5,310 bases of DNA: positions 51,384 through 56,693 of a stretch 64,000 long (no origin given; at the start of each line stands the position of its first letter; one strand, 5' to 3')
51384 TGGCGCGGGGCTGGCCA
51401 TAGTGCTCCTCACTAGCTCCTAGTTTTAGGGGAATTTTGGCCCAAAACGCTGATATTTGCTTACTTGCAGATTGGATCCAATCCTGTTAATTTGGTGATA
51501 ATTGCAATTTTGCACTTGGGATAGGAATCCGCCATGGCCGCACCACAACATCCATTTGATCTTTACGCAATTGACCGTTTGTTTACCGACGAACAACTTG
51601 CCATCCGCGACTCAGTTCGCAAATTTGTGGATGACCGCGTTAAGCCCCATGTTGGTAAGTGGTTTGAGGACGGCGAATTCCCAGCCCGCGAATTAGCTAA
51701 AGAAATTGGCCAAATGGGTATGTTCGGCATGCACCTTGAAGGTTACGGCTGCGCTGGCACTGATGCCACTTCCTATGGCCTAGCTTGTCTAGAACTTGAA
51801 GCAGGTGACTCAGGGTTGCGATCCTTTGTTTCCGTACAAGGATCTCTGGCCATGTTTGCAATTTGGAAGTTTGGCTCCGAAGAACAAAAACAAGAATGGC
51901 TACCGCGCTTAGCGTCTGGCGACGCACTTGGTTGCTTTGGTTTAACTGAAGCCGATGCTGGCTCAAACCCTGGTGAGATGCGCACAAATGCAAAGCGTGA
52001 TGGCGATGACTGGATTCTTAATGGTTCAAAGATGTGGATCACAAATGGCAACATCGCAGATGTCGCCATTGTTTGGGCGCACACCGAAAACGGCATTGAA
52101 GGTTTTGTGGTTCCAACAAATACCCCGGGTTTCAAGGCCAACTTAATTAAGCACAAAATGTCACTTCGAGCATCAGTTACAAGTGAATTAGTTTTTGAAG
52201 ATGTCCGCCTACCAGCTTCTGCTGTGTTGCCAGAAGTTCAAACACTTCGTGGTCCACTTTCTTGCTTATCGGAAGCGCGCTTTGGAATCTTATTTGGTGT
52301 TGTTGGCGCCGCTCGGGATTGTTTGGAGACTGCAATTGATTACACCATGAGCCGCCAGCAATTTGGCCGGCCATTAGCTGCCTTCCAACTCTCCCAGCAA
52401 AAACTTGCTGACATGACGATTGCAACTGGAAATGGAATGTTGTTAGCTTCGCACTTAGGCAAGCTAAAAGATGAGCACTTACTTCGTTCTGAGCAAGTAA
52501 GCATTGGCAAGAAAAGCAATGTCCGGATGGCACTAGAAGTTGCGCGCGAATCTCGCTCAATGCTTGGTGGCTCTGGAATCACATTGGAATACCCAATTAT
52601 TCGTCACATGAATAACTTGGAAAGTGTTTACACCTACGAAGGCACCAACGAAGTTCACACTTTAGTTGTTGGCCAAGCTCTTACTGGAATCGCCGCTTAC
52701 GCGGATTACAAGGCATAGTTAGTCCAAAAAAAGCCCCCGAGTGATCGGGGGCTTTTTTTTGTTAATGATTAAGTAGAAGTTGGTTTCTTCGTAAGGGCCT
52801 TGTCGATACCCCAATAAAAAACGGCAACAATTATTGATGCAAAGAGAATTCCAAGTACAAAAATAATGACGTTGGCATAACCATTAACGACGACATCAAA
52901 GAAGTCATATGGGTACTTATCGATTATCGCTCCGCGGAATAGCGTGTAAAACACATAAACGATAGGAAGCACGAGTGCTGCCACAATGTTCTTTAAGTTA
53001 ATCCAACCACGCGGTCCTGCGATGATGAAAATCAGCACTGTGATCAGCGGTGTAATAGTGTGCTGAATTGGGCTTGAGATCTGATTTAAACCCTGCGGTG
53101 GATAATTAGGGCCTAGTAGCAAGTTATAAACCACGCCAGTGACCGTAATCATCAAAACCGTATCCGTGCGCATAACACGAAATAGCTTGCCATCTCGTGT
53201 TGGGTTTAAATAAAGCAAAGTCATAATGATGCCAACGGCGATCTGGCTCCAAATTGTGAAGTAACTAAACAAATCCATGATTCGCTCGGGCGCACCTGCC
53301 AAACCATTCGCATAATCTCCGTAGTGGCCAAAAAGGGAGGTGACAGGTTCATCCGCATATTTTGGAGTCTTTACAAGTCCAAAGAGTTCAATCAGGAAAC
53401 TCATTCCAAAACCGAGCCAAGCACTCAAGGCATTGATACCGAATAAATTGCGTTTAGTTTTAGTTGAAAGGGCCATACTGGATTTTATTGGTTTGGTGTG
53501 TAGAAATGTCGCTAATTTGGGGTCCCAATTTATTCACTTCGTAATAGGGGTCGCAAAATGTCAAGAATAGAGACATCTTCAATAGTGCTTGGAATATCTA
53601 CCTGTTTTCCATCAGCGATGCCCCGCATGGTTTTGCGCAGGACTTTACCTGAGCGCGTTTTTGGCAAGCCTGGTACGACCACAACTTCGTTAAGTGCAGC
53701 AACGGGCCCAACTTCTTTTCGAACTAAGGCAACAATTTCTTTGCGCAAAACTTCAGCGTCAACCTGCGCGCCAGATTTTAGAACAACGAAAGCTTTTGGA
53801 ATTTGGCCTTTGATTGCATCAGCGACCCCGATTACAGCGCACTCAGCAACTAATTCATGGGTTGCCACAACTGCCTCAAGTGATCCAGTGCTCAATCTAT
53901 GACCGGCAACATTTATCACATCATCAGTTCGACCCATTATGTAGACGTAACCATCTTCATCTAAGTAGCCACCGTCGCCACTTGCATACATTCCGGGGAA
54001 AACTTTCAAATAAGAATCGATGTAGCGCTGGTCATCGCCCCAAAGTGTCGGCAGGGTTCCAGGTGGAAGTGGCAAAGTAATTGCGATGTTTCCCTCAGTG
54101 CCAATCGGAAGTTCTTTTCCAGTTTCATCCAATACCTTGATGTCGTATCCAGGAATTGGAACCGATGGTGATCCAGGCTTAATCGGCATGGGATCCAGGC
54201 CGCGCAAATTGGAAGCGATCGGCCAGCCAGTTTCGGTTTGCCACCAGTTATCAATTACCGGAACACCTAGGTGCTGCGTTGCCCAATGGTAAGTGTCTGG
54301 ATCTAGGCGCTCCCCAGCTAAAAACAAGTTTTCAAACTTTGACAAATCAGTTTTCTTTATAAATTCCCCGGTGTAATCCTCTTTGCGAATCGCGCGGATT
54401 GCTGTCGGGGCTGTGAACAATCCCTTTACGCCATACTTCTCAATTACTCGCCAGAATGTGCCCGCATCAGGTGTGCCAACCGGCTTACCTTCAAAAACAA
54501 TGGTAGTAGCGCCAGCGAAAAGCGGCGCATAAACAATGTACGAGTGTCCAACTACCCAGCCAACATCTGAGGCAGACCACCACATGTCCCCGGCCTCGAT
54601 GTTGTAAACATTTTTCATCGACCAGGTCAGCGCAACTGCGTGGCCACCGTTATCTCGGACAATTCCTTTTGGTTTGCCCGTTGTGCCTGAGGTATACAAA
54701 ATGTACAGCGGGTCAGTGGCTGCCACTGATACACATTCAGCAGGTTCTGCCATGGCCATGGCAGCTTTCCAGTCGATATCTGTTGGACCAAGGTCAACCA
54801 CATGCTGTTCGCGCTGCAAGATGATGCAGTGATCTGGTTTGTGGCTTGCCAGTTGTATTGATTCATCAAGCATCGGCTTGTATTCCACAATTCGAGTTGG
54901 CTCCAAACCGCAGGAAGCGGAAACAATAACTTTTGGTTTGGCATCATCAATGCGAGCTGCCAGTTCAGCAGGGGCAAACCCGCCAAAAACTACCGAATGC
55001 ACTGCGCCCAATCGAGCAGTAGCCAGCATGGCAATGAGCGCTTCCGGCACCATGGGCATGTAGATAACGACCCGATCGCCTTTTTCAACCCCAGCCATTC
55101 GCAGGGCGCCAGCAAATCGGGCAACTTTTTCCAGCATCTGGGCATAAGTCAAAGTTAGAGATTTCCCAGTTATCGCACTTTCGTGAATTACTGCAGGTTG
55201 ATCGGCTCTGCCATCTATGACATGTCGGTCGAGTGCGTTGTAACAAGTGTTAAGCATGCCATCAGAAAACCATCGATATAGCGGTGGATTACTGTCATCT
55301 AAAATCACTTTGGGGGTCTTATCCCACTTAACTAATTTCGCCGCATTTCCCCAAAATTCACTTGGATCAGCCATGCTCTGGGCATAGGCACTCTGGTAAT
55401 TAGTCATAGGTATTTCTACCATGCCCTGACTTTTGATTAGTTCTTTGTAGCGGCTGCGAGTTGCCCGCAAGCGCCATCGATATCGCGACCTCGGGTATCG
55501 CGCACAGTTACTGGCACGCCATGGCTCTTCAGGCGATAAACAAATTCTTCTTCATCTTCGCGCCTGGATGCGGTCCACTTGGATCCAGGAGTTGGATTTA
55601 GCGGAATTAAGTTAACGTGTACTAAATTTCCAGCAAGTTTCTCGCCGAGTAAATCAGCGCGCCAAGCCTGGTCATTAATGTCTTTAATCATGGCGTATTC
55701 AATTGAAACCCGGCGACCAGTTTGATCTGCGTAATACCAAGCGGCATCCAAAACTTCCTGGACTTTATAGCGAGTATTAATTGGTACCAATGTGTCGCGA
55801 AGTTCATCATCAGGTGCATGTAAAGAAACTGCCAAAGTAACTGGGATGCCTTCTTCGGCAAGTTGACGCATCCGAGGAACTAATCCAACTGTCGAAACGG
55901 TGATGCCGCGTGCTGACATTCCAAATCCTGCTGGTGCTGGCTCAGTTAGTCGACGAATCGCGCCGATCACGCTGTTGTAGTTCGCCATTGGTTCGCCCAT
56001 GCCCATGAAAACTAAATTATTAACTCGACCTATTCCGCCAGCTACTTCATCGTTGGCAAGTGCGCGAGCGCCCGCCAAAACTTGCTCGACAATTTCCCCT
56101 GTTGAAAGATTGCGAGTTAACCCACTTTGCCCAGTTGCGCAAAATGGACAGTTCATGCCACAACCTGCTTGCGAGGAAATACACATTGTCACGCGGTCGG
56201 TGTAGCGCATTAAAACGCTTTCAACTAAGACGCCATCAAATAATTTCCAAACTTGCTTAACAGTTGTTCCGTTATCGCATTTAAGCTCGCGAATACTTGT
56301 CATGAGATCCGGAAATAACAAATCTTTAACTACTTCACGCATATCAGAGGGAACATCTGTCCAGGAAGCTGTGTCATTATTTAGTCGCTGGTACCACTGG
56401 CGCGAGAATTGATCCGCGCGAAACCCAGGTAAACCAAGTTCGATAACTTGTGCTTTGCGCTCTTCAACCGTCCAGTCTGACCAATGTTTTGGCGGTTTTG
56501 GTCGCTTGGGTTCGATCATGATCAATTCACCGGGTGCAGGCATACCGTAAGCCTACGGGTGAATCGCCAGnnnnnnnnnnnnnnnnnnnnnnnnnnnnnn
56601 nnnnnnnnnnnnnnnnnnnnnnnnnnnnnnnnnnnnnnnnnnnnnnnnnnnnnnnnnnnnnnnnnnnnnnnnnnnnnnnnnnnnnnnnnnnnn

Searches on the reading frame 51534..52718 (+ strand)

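Call 8: search_protein_families(library=pfam, proteins=[window:51534-52718:+], max_evalue=0.00001)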
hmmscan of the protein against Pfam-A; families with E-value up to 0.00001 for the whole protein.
window:51534-52718:+ (394 aa): 4 families
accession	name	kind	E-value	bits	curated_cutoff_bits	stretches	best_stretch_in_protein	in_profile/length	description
PF02771.21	Acyl-CoA_dh_N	-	5e-36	123.9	22.9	1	18-130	1-113/113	Acyl-CoA dehydrogenase, N-terminal domain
PF00441.29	Acyl-CoA_dh_1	-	1.3e-28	100.4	22.4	1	242-383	8-149/150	Acyl-CoA dehydrogenase, C-terminal domain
PF02770.24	Acyl-CoA_dh_M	-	5.8e-25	87.7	33.3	1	134-224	1-97/97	Acyl-CoA dehydrogenase, middle domain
PF08028.16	Acyl-CoA_dh_2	-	3.3e-08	34.3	22.7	1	255-372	6-133/134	Acyl-CoA dehydrogenase, C-terminal domain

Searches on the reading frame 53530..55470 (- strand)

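Call 8: search_protein_families(library=pfam, proteins=[window:53530-55470:-], max_evalue=0.00001)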
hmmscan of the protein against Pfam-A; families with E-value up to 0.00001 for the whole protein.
window:53530-55470:- (646 aa): 3 families
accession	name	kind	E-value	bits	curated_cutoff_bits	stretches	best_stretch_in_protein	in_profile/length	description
PF00501.34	AMP-binding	-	5.6e-74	249.7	29.9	1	87-464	7-374/384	AMP-binding enzyme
PF13193.12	AMP-binding_C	-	7.3e-25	88.1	24.5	1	531-609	2-76/76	AMP-binding enzyme C-terminal domain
PF16177.11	ACAS_N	-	5.1e-21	74.7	27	1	25-79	1-55/55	Acetyl-coenzyme A synthetase N-terminus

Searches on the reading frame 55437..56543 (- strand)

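Call 9: search_protein_families(library=pfam, proteins=[window:55437-56543:-], max_evalue=0.00001)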
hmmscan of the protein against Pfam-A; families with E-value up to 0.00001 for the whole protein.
window:55437-56543:- (368 aa): 1 family
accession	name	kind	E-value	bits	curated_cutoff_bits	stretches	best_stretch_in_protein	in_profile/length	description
PF04055.27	Radical_SAM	-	9.2e-15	55.6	29.5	1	123-294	2-159/166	Radical SAM superfamily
